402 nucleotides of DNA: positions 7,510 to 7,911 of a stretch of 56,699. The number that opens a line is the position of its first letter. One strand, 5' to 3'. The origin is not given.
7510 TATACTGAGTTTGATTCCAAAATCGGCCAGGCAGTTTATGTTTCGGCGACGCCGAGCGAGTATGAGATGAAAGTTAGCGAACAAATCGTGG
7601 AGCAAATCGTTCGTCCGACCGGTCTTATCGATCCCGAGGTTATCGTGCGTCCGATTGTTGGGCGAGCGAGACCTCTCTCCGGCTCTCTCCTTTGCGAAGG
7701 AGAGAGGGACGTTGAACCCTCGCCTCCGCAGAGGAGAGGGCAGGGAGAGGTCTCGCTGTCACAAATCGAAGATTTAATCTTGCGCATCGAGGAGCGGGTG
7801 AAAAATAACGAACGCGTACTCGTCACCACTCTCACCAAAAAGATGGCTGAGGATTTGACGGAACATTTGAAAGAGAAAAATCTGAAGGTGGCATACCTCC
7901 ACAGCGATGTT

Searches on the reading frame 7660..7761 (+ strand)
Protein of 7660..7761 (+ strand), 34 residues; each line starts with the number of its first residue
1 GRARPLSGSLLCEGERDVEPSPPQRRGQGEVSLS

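Call 55: search_protein_representatives(protein=window:7660-7761:+)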
Query: 34 residues. Proteins with E-value up to 0.001 (for the whole library): 2; up to 1e-10: 0; up to 1e-30: 0. The best 2 are listed.
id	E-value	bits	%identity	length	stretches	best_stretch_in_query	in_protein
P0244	5.8e-09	49.8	50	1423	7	8-27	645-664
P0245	2.0e-04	36.1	30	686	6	5-27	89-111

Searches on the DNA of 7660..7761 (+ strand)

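Call 68: search_dna_similar(query=window:7660-7761:+, collection=phages, mode=distant, max_evalue=0.01)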
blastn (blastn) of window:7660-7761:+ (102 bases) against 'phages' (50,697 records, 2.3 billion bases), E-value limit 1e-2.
No match.
